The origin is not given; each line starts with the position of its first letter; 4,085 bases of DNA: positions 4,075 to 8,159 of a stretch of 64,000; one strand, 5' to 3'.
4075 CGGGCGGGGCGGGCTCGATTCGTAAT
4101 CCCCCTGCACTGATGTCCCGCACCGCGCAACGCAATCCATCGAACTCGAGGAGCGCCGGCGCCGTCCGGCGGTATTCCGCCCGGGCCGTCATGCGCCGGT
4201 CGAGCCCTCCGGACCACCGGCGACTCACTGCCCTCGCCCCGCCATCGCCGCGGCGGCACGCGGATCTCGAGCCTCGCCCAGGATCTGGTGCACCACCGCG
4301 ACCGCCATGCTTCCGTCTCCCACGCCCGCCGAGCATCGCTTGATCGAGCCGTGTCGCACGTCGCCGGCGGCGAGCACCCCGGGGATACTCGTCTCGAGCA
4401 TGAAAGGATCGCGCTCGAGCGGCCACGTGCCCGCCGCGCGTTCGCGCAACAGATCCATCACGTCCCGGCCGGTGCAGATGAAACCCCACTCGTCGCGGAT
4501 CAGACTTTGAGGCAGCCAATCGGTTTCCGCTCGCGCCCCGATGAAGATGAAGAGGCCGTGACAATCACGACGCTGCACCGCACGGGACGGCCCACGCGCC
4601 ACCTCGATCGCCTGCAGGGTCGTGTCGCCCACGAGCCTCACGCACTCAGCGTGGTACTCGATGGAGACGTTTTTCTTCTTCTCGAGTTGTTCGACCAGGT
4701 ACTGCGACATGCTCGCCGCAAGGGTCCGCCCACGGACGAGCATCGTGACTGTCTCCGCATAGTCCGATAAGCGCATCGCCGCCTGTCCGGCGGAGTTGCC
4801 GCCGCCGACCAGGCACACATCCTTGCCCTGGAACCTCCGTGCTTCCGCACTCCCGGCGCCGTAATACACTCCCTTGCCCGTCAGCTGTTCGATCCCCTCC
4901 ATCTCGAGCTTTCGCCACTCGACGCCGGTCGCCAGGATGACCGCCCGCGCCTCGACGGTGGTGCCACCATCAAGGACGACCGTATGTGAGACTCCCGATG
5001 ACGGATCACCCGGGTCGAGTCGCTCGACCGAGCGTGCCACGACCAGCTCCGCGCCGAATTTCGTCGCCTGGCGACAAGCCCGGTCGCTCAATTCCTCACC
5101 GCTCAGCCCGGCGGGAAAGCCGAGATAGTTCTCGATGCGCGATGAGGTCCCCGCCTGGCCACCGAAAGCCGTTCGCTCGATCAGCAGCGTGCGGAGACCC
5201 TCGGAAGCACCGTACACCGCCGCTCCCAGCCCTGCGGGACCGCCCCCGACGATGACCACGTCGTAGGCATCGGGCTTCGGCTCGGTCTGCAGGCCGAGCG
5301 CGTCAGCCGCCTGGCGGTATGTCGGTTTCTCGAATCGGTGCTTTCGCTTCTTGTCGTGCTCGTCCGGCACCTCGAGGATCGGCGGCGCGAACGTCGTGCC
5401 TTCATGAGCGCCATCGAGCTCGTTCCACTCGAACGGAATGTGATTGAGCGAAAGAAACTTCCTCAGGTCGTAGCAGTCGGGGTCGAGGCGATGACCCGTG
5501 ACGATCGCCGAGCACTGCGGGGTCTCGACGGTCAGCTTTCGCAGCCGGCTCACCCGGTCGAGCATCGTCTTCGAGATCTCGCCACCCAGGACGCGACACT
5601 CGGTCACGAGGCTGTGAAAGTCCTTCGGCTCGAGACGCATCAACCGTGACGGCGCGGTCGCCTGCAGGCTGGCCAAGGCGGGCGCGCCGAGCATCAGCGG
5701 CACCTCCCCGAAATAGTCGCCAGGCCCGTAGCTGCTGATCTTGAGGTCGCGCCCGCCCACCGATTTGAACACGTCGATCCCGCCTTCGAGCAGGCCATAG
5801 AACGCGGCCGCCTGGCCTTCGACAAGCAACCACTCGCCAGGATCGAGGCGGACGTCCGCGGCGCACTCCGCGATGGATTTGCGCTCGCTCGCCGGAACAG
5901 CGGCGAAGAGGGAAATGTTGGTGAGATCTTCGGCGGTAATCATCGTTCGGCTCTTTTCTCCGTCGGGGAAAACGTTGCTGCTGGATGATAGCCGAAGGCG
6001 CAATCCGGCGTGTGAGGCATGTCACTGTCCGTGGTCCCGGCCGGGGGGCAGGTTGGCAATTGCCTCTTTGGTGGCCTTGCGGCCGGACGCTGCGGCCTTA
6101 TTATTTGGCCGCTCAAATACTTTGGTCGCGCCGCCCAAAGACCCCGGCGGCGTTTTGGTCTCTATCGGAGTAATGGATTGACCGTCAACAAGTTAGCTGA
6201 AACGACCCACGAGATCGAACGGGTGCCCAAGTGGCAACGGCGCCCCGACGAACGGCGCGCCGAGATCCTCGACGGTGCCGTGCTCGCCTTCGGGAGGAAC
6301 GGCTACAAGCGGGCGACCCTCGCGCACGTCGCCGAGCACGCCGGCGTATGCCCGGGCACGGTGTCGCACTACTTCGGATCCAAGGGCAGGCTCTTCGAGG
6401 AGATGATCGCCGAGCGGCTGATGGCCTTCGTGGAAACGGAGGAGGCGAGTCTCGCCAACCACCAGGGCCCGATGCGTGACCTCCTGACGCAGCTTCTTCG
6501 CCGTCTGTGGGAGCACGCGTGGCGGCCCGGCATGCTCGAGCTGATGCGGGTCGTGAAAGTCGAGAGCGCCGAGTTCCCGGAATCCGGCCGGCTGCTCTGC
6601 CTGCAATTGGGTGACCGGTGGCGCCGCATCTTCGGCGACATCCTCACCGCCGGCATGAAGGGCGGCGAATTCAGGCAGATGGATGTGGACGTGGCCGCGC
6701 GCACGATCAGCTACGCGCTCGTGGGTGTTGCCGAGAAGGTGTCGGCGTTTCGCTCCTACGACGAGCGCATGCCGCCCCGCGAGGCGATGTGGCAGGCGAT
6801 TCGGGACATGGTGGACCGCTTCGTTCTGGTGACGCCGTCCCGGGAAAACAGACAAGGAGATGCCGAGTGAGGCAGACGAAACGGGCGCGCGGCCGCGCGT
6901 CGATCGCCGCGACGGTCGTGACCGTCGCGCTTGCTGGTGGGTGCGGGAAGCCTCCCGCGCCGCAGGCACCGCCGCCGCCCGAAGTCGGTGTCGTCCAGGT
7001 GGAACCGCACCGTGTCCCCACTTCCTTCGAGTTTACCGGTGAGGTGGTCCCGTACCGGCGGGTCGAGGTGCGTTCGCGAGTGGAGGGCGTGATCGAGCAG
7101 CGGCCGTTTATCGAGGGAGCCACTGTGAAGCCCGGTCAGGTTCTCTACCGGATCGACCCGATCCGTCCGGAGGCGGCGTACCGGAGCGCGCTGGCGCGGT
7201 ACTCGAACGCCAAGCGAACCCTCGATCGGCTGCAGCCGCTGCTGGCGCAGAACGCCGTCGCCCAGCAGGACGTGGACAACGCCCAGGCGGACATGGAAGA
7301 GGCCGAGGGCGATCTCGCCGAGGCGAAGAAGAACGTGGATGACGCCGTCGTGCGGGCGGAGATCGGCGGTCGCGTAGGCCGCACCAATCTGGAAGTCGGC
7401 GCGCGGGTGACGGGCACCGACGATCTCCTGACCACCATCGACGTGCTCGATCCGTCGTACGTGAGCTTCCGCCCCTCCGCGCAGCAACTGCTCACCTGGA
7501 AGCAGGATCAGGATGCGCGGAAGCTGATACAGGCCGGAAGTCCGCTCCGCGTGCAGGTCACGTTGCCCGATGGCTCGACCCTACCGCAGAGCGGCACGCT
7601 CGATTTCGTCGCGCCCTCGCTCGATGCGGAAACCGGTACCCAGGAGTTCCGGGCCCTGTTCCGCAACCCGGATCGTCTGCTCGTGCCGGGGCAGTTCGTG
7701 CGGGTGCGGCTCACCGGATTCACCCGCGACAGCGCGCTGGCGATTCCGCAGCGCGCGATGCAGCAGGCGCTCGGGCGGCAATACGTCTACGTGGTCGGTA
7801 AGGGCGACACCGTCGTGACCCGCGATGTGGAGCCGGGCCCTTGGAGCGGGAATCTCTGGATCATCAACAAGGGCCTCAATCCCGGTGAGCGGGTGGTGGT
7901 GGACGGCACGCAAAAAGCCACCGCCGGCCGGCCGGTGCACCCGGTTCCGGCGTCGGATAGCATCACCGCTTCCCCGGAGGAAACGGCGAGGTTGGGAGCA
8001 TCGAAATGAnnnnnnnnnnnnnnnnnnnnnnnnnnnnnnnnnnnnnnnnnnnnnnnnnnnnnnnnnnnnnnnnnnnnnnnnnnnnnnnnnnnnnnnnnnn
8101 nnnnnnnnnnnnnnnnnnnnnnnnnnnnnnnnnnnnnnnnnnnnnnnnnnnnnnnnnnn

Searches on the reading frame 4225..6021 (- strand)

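Call 44: search_protein_families(library=pfam, proteins=[window:4225-6021:-], max_evalue=0.0001)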
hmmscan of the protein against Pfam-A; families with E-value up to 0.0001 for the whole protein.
window:4225-6021:- (598 aa): 8 families
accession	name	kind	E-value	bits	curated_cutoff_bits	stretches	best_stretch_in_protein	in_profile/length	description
PF07992.20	Pyr_redox_2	-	3.2e-32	112.5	26.1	1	253-570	1-291/291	Pyridine nucleotide-disulphide oxidoreductase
PF13738.12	Pyr_redox_3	-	6.4e-16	58.9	30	1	353-457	120-232/305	Pyridine nucleotide-disulphide oxidoreductase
PF00027.35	cNMP_binding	-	5.8e-13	49.1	27.5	1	57-140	2-87/89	Cyclic nucleotide-binding domain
PF12831.13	FAD_oxidored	-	3.1e-09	37.1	27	1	254-293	1-40/416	FAD dependent oxidoreductase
PF01266.30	DAO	-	1.1e-07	32.2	27.9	1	254-295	1-41/353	FAD dependent oxidoreductase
PF00070.33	Pyr_redox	-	1.3e-07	32.5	22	1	403-474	3-79/82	Pyridine nucleotide-disulphide oxidoreductase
PF01946.23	Thi4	-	1.6e-06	28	26.2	1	253-291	18-58/235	Thi4 family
PF03486.20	HI0933_like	-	1.7e-05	24.9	50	0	254-284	2-32/244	HI0933-like protein Rossmann domain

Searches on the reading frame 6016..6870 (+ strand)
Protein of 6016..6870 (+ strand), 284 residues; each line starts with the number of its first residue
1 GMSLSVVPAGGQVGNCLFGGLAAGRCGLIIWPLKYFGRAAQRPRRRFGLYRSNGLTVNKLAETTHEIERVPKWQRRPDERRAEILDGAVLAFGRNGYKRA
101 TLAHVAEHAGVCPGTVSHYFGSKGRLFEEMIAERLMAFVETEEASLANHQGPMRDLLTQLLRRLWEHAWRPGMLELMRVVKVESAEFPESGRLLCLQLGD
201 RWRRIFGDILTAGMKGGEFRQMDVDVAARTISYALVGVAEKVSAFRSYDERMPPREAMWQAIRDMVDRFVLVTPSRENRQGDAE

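Call 44: search_protein_families(library=pfam, proteins=[window:6016-6870:+], max_evalue=0.0001)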
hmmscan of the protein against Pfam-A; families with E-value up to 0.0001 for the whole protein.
window:6016-6870:+ (284 aa): 3 families
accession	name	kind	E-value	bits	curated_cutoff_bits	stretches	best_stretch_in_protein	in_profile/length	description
PF00440.29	TetR_N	-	3.5e-12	46.3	24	1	84-130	1-47/47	Bacterial regulatory proteins, tetR family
PF14246.11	TetR_C_7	-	2.5e-09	37.6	22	1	157-270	3-114/119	AefR-like transcriptional repressor, C-terminal domain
PF17932.6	TetR_C_24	-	2.3e-05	25.1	26.4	1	175-239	24-88/114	Tetracyclin repressor-like, C-terminal domain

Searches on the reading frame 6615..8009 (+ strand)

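Call 44: search_protein_families(library=pfam, proteins=[window:6615-8009:+], max_evalue=0.0001)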
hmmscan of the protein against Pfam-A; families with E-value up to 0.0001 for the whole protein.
window:6615-8009:+ (464 aa): 3 families
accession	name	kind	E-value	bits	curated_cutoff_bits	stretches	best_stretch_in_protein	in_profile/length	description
PF16576.10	HlyD_D23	-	1.3e-13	51.2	30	1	225-362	89-214/214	Barrel-sandwich domain of CusB or HlyD membrane-fusion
PF13437.12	HlyD_3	-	3.3e-08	34.7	22.2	0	245-359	1-106/106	HlyD family secretion protein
PF00529.27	CusB_dom_1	-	4.8e-05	24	26.5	1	101-429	6-89/89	Cation efflux system protein CusB domain 1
